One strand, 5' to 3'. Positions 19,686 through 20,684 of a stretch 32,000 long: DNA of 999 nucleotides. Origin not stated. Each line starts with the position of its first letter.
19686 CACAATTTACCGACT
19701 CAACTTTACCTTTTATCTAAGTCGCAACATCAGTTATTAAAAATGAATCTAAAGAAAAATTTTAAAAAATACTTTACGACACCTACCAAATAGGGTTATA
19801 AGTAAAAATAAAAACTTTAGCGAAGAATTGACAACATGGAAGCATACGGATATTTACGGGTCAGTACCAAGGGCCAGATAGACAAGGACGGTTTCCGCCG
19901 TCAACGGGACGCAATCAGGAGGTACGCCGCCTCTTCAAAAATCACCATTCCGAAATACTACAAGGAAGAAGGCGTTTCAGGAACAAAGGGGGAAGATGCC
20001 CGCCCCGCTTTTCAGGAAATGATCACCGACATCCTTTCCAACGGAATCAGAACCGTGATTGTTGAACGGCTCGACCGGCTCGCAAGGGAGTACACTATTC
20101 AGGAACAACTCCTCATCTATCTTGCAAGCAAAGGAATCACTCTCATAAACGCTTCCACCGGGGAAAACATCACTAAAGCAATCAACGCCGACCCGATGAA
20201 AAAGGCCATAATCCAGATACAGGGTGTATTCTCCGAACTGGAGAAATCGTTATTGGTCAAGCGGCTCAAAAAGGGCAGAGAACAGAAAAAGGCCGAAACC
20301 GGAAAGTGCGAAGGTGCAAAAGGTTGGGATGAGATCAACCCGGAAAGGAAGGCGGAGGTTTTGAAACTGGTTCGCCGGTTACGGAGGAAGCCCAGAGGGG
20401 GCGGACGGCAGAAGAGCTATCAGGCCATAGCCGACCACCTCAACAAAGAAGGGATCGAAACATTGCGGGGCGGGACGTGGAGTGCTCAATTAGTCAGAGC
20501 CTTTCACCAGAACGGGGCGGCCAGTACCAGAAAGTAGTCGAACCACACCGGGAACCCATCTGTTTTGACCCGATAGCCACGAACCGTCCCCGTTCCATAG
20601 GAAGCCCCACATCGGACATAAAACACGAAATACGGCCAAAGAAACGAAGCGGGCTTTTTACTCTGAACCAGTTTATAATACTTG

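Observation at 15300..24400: Element-in-element: a ~9-kb serine-recombinase element splits the island's primase-helicase just after Walker A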

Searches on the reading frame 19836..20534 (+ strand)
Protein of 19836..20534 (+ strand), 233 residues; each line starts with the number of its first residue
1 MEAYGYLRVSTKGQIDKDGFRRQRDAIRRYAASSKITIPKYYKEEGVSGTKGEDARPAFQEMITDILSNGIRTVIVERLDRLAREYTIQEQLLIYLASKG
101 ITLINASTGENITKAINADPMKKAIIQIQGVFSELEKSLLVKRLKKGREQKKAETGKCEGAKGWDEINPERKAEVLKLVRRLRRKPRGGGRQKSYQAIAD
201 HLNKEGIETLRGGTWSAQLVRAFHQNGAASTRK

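Call 9: search_protein_families(library=pfam, proteins=[window:19836-20534:+], max_evalue=0.01)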
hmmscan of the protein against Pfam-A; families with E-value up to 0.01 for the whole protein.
window:19836-20534:+ (233 aa): 2 families
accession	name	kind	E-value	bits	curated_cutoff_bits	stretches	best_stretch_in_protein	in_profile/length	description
PF00239.26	Resolvase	-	3.4e-32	112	23.3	1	3-154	1-142/145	Resolvase, N terminal domain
PF07508.19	Recombinase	-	0.00056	20.6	21.1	1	191-226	16-51/102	Recombinase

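Call 19: search_protein_families(library=padloc, proteins=[window:19836-20534:+], max_evalue=0.01)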
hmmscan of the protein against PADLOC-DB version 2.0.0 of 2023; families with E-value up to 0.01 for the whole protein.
window:19836-20534:+ (233 aa): 0 families

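Call 44: search_protein_families(library=phrogs, proteins=[window:19836-20534:+], max_evalue=0.01)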
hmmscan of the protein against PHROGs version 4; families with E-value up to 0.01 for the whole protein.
window:19836-20534:+ (233 aa): 3 families
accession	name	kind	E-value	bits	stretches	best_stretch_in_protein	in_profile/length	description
phrog_95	-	integration and excision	2.2e-38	133.3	1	1-222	88-306/651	integrase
phrog_125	-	DNA, RNA and nucleotide metabolism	8.8e-28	98.5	1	1-218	20-194/254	DNA invertase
phrog_6620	-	integration and excision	6.9e-06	26.8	1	5-133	60-176/201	transposase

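Call 45: search_protein_families(library=ncbifam, proteins=[window:19836-20534:+], max_evalue=0.01)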
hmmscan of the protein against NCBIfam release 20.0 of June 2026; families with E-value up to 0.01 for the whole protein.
window:19836-20534:+ (233 aa): 7 families
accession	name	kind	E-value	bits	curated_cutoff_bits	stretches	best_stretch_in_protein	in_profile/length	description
NF041201.1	recomb_XisF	equivalog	2.6e-13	49.7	375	1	4-155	2-140/465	fdxN element excision recombinase XisF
NF047343.1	SCCmet_CcrB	equivalog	9.6e-13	47.6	900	1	6-218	12-221/542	cassette chromosome recombinase CcrB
NF009949.0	PRK13413.1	equivalog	5.9e-10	39.2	272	1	4-165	3-152/203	master DNA invertase Mpi family serine-type recombinase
NF033518.0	transpos_IS607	equivalog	2.9e-09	36.7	110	1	3-84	56-132/187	IS607 family transposase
NF049883.1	resolv_YneB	equivalog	1.4e-07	31.2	175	1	6-151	5-142/211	YneB family resolvase-like protein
NF047347.1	SCCmet_CcrC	equivalog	4.2e-07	28.8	900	1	6-156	8-153/558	cassette chromosome recombinase CcrC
NF047344.1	SCCmet_CcrA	equivalog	0.00023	20.4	700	1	2-157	3-147/442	cassette chromosome recombinase CcrA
